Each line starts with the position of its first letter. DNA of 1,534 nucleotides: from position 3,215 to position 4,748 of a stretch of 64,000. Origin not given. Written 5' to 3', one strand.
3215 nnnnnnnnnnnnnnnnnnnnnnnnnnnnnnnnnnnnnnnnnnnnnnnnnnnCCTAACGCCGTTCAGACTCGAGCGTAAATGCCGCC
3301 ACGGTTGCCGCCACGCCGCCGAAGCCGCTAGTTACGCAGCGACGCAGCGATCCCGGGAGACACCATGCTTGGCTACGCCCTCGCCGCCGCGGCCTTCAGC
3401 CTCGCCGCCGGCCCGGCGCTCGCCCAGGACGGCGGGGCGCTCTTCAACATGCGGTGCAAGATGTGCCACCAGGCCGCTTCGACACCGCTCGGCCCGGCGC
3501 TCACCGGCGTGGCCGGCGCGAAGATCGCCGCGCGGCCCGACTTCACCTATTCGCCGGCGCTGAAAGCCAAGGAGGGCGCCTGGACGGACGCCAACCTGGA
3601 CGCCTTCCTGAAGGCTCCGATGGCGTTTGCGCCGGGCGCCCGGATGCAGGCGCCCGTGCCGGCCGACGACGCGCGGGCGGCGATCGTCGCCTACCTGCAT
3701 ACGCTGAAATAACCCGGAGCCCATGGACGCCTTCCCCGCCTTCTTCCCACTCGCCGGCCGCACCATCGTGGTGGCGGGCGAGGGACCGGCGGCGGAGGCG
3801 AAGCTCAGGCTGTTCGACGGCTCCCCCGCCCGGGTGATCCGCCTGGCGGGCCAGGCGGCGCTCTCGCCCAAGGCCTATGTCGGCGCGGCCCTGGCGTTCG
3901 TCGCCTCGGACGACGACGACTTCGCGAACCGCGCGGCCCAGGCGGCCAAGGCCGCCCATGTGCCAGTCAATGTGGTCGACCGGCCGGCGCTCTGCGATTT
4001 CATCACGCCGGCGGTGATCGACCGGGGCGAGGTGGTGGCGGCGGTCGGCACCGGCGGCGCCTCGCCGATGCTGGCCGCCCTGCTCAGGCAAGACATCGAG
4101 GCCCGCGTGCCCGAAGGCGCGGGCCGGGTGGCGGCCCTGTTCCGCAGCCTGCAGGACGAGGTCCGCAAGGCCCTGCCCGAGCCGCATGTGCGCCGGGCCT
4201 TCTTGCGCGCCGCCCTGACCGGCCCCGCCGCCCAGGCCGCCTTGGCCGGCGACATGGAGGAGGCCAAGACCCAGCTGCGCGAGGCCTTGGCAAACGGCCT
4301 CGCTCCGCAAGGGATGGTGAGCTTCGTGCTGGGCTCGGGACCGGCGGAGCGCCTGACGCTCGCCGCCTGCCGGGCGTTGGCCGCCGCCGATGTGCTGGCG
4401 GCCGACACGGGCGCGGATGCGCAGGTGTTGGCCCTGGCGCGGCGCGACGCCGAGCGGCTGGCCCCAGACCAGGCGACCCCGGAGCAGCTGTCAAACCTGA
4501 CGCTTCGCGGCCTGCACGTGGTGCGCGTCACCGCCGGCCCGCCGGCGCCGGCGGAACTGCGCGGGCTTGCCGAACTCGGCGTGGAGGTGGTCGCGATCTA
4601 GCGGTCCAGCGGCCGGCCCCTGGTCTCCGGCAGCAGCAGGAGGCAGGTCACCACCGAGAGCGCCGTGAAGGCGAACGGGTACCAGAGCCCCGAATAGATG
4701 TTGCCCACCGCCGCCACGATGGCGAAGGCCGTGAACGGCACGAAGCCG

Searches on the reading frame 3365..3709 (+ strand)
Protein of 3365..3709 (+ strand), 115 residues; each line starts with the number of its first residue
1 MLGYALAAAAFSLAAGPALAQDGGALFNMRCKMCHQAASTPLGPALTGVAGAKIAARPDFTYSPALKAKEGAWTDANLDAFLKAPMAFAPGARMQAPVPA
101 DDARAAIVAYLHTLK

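Call 17: search_protein_families(library=pfam, proteins=[window:3365-3709:+], max_evalue=0.01)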
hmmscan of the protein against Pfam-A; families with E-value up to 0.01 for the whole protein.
window:3365-3709:+ (115 aa): 2 families
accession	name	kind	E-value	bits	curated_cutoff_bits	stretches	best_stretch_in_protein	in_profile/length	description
PF00034.26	Cytochrom_C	-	1.3e-08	36.5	21.3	1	21-115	2-90/90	Cytochrome c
PF13442.11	Cytochrome_CBB3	-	0.00018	22.2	27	1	19-111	2-68/68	Cytochrome C oxidase, cbb3-type, subunit III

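Call 60: find_encoding_contigs(protein=window:3365-3709:+, flank=10000, max_places=2)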
Protein window:3365-3709:+ (115 aa): 2 contigs read that carry it; 2 places shown.
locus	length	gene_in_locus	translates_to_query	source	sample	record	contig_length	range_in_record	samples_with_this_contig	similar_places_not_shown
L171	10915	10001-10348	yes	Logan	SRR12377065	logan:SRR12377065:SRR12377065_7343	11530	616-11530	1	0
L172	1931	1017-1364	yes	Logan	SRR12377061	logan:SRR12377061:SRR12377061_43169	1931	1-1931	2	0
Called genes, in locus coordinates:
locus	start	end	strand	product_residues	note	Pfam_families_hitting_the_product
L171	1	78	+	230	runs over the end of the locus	?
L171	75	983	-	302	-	PF00248:Aldo_ket_red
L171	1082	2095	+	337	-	PF02625:XdhC_CoxI, PF13478:XdhC_C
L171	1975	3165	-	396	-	PF03453:MoeA_N, PF00994:MoCF_biosynth, PF03454:MoeA_C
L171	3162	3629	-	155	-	PF01967:MoaC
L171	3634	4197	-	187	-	PF00994:MoCF_biosynth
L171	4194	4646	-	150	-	PF02391:MoaE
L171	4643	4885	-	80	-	PF02597:ThiS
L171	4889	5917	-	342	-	PF13353:Fer4_12 (weak), PF04055:Radical_SAM, PF06463:Mob_synth_C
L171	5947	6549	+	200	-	PF12804:NTP_transf_3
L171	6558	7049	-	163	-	PF04828:GFA, PF19648:DUF6151 (weak)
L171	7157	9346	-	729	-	PF20256:MoCoBD_2, PF02738:MoCoBD_1, PF20256:MoCoBD_2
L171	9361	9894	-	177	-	PF00111:Fer2, PF13085:Fer2_3 (faint), PF01799:Fer2_2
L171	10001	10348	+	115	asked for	PF00034:Cytochrom_C (weak)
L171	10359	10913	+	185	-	?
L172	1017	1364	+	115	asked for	PF00034:Cytochrom_C (weak)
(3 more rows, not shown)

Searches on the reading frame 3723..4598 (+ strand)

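Call 54: search_protein_families(library=pfam, proteins=[window:3723-4598:+], max_evalue=0.001)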
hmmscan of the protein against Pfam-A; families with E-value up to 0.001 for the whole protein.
window:3723-4598:+ (292 aa): 4 families
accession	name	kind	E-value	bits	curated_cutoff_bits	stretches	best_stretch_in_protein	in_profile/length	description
PF10414.14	CysG_dimeriser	-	8.1e-13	48.4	23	1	133-189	2-58/58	Sirohaem synthase dimerisation region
PF13241.12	NAD_binding_7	-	1.9e-12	48.1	22.1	1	7-97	2-104/104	Putative NAD(P)-binding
PF14824.11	Sirohm_synth_M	-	1e-05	25.4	25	1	107-127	7-27/28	Sirohaem biosynthesis protein central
PF00590.25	TP_methylase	-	0.00023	21.6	27.8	1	203-274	7-89/212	Tetrapyrrole (Corrin/Porphyrin) Methylases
